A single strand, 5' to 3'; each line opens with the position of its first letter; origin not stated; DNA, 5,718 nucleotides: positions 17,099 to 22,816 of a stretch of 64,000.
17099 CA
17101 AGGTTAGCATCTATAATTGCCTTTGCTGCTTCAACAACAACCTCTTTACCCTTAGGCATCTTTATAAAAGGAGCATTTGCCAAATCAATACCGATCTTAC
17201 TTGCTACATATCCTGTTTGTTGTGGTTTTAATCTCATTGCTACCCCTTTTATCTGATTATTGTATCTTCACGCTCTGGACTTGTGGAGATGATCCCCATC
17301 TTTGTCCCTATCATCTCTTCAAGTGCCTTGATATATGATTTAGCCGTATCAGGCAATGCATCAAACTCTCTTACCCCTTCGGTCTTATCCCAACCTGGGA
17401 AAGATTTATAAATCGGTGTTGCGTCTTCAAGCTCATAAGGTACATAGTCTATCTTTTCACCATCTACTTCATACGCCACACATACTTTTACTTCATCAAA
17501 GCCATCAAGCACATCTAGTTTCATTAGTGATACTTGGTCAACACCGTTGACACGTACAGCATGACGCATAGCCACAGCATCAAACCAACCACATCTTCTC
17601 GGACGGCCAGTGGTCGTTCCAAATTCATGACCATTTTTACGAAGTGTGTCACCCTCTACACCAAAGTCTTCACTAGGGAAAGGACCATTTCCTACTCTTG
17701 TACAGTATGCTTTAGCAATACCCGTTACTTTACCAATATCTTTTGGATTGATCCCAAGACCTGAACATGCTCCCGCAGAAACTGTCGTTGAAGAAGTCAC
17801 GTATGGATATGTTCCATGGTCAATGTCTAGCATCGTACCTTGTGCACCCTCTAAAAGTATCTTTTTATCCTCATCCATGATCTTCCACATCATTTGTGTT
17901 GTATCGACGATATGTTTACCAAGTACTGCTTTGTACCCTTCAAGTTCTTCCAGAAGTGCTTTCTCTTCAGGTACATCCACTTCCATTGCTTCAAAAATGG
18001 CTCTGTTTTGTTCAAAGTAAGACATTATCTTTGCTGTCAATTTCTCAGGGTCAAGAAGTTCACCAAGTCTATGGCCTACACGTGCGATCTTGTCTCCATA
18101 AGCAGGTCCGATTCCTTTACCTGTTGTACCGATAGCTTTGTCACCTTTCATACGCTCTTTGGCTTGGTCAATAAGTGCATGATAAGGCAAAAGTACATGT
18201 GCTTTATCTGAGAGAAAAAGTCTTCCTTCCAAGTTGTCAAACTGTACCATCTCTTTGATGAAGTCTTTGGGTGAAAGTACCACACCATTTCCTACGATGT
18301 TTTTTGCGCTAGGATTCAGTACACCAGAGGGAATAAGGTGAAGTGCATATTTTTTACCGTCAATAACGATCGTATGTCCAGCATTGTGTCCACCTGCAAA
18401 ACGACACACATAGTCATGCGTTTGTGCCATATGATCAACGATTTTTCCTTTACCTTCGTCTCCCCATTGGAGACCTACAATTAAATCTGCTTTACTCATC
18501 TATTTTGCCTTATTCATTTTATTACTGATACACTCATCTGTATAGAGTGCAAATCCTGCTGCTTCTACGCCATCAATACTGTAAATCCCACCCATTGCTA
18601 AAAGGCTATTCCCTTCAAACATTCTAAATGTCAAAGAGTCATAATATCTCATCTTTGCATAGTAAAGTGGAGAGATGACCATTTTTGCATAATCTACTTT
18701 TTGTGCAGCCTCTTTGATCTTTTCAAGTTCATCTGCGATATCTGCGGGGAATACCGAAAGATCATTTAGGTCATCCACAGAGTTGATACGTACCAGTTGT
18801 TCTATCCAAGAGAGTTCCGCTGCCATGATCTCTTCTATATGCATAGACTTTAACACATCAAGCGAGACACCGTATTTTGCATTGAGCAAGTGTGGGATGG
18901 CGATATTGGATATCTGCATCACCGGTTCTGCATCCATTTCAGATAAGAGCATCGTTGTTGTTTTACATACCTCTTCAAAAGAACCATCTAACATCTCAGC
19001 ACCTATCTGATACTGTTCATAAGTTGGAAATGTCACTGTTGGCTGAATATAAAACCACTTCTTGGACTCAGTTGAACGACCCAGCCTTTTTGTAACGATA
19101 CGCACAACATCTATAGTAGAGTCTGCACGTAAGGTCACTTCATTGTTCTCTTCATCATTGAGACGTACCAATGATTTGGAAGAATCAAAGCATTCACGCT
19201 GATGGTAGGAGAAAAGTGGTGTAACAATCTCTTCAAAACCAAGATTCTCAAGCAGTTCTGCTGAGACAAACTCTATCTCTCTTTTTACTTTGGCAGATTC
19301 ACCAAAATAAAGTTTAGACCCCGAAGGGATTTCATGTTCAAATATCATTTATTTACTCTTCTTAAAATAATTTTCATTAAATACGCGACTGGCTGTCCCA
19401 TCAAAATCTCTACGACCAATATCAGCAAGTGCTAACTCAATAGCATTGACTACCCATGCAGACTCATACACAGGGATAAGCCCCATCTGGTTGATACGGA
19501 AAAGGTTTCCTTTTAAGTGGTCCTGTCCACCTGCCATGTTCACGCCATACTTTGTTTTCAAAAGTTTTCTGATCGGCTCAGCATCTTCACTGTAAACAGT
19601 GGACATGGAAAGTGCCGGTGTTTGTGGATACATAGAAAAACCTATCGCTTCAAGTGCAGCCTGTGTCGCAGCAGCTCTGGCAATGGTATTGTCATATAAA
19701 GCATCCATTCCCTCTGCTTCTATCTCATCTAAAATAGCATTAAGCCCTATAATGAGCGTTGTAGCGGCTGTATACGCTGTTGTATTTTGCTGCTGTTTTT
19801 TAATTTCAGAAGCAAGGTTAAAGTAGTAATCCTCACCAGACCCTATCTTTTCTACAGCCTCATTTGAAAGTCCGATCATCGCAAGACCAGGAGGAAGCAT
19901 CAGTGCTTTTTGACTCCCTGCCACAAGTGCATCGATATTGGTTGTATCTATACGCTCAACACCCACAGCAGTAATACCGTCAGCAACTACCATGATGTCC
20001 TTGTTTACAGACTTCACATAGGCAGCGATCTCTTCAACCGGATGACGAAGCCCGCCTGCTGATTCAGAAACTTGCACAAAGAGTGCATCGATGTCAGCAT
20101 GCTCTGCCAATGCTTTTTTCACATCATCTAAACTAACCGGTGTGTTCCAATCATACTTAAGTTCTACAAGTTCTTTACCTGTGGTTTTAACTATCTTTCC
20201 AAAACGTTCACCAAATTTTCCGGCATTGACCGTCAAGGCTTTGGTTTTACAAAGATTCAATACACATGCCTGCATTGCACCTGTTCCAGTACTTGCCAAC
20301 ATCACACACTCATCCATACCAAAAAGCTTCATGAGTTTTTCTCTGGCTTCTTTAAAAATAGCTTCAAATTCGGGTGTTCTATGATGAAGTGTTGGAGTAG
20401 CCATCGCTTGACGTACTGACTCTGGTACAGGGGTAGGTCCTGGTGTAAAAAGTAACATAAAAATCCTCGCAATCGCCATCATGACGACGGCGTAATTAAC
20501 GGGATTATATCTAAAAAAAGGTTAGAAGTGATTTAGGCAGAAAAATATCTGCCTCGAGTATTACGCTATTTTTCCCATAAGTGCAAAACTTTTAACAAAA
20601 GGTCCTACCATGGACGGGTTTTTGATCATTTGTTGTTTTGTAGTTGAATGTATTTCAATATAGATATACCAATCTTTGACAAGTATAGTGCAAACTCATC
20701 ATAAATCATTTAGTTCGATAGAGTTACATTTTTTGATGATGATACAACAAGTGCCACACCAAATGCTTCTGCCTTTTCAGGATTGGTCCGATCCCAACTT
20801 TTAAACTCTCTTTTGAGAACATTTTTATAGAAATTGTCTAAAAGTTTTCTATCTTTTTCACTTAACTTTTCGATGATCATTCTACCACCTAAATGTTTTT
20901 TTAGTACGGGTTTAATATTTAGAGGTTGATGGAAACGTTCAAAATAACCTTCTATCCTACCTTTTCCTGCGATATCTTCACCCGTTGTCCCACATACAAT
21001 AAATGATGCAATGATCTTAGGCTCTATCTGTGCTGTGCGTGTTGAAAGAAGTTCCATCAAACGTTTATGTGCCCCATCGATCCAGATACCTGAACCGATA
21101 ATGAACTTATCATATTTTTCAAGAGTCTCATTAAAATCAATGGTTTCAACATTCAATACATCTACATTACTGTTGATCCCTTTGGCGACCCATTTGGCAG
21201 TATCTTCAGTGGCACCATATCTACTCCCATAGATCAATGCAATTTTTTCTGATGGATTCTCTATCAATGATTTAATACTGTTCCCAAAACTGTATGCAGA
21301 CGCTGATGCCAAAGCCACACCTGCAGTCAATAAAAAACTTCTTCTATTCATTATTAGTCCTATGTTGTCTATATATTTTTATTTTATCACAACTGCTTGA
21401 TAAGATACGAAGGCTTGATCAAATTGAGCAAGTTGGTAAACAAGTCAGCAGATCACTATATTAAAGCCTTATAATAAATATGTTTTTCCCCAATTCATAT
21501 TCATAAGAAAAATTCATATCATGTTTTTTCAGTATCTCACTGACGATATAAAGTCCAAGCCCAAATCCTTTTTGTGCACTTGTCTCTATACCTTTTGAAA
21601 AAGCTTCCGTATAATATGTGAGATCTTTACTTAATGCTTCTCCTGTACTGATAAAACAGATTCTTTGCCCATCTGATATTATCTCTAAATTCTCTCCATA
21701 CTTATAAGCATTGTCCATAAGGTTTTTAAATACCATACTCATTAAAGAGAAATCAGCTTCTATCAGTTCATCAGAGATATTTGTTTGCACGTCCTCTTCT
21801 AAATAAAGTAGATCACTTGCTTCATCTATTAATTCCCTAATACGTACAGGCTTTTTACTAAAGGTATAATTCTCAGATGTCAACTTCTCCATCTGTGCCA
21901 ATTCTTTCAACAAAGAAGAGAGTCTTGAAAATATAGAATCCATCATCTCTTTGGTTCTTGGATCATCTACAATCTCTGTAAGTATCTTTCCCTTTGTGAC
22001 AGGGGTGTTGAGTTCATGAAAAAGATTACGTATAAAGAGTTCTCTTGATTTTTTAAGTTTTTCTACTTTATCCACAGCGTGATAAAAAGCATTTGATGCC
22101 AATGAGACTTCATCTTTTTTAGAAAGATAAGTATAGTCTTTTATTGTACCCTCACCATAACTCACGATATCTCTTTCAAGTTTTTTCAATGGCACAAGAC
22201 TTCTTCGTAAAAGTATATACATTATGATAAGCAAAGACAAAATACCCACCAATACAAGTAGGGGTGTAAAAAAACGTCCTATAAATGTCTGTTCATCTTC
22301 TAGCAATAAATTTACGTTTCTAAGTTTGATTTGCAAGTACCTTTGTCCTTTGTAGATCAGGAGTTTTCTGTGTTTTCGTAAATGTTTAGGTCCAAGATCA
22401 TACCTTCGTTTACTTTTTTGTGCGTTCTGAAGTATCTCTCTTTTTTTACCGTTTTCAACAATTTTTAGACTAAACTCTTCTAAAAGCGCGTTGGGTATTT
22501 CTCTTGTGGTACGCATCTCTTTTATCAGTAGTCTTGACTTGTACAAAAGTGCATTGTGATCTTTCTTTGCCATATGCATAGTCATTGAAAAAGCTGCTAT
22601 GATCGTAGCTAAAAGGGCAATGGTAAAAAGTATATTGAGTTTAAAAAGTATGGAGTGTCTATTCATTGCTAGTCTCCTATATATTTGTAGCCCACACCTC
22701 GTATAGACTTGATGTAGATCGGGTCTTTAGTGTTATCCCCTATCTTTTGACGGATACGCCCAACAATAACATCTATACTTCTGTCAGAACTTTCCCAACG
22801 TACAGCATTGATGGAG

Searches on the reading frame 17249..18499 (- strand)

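Call 7: search_protein_families(library=ncbifam, proteins=[window:17249-18499:-])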
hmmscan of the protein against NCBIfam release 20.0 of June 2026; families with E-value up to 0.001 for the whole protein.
window:17249-18499:- (416 aa): 6 families
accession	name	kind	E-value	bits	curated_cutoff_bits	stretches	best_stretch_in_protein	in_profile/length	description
NF002223.0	PRK01117.1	equivalog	1e-172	574.8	402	1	4-415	3-423/430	adenylosuccinate synthase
TIGR00184.1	purA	equivalog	8.5e-162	538.8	395.55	1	7-415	2-419/425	adenylosuccinate synthase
NF010355.0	PRK13783.1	equivalog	1.5e-119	399.8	445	1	6-413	4-401/404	adenylosuccinate synthase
NF010357.0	PRK13785.1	equivalog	6.5e-107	358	700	1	7-415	5-449/455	adenylosuccinate synthase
NF003295.0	PRK04293.1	equivalog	7.2e-79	265.1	368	3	193-332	149-286/337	adenylosuccinate synthetase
NF038379.2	amino_Aden_PurZ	exception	2.5e-39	135.3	300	1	5-319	2-293/293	succino-amino-deoxyadenylate synthase PurZ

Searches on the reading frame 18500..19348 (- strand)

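Call 68: search_protein_families(library=pfam, proteins=[window:18500-19348:-], max_evalue=0.00001)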
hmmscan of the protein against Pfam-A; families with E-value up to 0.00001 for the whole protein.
window:18500-19348:- (282 aa): 1 family
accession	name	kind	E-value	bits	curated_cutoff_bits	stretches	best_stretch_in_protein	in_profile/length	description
PF13393.11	tRNA-synt_His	-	4.9e-16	59.3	25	1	21-271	12-306/308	Histidyl-tRNA synthetase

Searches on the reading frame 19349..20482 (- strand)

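Call 68: search_protein_families(library=pfam, proteins=[window:19349-20482:-], max_evalue=0.00001)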
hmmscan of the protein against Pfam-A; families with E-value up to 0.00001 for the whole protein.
window:19349-20482:- (377 aa): 1 family
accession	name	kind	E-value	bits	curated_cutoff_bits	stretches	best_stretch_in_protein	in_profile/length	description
PF00266.25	Aminotran_5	-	1.9e-21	76.9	21.5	1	12-319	4-338/371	Aminotransferase class-V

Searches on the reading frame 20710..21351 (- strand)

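Call 8: search_protein_families(library=pfam, proteins=[window:20710-21351:-], max_evalue=0.01)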
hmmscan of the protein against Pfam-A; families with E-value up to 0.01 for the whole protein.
window:20710-21351:- (213 aa): 3 families
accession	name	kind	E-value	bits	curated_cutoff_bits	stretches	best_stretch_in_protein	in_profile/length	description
PF12724.12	Flavodoxin_5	-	9.9e-16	58.8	27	1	39-174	2-134/145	Flavodoxin domain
PF00258.30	Flavodoxin_1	-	3.3e-05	24.5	25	1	39-93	1-59/143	Flavodoxin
PF12641.12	Flavodoxin_3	-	0.00014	22.2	27.5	1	39-127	2-84/160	Flavodoxin domain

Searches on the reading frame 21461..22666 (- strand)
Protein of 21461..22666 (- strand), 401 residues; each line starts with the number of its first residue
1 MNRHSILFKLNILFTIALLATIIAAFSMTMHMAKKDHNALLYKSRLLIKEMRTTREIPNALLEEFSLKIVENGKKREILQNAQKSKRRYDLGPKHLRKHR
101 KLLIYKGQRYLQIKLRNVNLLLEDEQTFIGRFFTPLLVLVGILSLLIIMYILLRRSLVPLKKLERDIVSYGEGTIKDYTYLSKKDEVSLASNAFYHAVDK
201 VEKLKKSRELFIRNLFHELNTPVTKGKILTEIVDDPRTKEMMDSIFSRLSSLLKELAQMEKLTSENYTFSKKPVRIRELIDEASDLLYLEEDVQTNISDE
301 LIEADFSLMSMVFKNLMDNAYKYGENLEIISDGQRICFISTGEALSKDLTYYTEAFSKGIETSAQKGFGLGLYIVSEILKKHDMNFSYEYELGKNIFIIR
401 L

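Call 68: search_protein_families(library=pfam, proteins=[window:21461-22666:-], max_evalue=0.00001)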
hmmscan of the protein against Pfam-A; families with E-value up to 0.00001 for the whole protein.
window:21461-22666:- (401 aa): 1 family
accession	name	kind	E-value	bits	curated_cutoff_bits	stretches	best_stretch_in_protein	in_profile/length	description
PF02518.31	HATPase_c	-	4.9e-07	30.6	26.4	1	309-394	6-101/111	Histidine kinase-, DNA gyrase B-, and HSP90-like ATPase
